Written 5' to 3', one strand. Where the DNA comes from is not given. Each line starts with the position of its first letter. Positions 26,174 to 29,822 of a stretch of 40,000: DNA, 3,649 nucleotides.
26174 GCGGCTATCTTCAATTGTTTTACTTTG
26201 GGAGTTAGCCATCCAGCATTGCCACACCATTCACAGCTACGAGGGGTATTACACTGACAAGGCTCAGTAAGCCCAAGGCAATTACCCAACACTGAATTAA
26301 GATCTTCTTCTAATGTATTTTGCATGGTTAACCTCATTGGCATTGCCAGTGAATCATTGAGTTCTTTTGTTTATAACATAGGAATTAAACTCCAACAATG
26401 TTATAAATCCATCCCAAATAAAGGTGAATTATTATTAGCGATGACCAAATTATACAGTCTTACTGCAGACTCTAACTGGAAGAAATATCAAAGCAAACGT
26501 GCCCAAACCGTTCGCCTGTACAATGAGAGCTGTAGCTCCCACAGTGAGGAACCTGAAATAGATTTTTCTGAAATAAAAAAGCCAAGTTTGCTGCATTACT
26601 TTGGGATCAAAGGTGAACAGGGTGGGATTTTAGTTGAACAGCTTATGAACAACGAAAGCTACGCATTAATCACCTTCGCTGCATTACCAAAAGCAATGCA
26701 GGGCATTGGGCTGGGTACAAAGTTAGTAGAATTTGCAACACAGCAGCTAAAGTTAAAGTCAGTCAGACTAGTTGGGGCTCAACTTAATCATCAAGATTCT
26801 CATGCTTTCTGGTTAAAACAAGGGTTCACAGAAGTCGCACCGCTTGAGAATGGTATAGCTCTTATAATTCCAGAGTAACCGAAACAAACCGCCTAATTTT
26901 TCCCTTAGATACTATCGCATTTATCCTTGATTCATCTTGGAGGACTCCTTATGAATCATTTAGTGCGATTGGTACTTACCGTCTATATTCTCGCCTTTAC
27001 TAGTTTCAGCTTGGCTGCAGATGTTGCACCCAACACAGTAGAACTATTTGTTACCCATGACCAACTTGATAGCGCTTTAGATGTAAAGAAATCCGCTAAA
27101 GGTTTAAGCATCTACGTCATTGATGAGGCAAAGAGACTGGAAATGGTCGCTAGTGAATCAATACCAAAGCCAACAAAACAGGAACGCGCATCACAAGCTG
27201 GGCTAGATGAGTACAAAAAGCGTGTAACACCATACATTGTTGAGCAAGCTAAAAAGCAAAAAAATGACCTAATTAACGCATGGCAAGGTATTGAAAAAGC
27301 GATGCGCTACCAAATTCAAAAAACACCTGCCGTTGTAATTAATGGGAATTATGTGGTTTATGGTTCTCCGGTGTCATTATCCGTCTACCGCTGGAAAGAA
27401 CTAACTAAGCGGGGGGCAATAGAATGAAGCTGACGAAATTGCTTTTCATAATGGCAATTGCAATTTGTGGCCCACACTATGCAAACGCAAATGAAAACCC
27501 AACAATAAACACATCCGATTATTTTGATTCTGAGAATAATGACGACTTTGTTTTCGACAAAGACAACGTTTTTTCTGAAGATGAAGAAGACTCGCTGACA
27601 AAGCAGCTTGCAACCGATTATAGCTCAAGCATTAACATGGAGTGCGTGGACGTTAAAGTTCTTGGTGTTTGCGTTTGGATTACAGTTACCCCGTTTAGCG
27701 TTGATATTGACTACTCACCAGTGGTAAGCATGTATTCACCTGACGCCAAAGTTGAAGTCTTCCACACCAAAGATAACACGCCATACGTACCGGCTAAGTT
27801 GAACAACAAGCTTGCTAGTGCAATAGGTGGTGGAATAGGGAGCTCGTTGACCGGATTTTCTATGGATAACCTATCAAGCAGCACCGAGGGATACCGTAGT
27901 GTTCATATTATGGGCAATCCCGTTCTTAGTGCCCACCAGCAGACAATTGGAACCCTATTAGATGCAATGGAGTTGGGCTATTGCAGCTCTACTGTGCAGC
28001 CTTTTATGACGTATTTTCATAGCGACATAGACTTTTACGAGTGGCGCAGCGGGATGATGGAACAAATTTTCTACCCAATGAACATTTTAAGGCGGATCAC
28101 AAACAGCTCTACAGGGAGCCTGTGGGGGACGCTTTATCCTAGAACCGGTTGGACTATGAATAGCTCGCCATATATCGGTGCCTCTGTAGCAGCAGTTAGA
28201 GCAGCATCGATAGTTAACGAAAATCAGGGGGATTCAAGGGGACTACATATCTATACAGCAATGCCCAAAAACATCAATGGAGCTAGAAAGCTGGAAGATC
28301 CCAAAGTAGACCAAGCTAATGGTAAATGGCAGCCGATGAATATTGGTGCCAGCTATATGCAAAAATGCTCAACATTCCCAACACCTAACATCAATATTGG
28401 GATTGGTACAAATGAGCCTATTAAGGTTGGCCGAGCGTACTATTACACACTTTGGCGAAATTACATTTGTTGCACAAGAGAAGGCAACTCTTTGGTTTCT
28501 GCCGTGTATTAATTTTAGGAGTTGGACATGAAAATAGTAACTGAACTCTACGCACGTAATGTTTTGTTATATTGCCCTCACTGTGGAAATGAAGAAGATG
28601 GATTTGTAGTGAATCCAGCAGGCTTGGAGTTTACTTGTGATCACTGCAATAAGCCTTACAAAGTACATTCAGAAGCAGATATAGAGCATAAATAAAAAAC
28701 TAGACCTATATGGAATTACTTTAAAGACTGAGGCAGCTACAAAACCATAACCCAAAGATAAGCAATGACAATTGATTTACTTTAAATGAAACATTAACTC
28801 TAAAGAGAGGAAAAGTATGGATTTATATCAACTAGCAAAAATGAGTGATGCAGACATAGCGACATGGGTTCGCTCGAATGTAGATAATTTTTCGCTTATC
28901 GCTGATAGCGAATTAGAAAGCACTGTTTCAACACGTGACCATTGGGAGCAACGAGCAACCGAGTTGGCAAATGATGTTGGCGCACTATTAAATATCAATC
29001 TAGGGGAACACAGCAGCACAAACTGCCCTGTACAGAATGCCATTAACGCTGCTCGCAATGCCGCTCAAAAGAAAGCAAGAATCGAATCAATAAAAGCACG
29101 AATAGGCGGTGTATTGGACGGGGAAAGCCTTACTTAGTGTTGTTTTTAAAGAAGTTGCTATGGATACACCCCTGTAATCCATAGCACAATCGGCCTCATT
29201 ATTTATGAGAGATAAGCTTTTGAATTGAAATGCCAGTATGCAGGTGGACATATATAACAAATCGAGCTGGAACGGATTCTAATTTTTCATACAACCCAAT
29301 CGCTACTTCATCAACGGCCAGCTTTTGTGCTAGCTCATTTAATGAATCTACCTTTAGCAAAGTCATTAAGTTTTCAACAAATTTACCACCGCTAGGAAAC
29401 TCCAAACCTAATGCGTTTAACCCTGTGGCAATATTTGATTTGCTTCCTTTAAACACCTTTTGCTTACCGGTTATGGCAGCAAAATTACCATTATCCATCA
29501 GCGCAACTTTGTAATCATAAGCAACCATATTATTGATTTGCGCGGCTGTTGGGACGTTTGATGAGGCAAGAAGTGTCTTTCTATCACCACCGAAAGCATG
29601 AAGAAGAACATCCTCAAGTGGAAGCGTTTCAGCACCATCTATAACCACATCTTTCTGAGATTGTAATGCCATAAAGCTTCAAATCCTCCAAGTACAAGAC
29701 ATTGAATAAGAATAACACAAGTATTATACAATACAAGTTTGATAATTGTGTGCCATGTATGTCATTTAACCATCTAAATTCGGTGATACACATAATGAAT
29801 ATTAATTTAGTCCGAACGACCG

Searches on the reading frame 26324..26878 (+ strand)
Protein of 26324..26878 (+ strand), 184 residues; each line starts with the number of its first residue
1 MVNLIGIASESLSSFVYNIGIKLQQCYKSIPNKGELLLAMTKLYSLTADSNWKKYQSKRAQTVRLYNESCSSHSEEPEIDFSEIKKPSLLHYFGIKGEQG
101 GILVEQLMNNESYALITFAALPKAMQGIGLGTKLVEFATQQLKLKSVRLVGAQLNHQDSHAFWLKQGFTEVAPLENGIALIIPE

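Call 64: search_protein_families(library=pfam, proteins=[window:26324-26878:+], max_evalue=0.01)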
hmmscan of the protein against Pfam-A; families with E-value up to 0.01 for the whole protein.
window:26324-26878:+ (184 aa): 2 families
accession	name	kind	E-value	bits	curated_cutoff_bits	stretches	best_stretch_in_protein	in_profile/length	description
PF00583.31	Acetyltransf_1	-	8.7e-05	23.2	20.7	1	100-168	46-116/116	Acetyltransferase (GNAT) family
PF13508.13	Acetyltransf_7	-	0.00024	21.8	27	1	120-170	35-84/84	Acetyltransferase (GNAT) domain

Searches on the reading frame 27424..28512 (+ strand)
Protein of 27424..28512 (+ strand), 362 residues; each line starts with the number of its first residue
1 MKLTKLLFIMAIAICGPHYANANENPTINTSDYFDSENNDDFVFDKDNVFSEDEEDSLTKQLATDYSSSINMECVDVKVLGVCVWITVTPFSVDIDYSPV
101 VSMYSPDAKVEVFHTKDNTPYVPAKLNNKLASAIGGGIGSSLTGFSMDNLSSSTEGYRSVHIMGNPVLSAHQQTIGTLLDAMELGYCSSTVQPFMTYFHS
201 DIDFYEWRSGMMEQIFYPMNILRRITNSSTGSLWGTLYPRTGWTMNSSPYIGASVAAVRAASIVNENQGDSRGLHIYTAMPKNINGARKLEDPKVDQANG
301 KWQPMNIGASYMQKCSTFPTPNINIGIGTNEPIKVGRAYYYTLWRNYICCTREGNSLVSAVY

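Call 9: search_protein_families(library=pfam, proteins=[window:27424-28512:+], max_evalue=0.01)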
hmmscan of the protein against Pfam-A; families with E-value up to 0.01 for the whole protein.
window:27424-28512:+ (362 aa): 1 family
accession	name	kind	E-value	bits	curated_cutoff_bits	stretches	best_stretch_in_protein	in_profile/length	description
PF06834.16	TraU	-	2.6e-24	86.6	26.5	1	82-351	38-305/306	TraU protein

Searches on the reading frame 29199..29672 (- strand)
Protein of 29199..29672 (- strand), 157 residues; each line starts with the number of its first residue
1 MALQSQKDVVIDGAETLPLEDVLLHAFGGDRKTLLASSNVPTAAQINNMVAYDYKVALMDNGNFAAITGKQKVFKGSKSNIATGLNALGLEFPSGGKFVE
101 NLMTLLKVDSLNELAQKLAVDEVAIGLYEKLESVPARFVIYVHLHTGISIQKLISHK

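Call 64: search_protein_families(library=pfam, proteins=[window:29199-29672:-], max_evalue=0.01)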
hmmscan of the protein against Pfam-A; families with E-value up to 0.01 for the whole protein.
window:29199-29672:- (157 aa): 1 family
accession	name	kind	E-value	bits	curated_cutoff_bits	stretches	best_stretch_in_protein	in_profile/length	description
PF07022.19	Phage_CI_repr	-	0.00012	22.8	22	1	98-154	2-58/65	Bacteriophage CI repressor helix-turn-helix domain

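Call 99: search_protein_families(library=phrogs, proteins=[window:29199-29672:-], max_evalue=0.01)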
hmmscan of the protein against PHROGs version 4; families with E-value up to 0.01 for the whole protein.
window:29199-29672:- (157 aa): 0 families
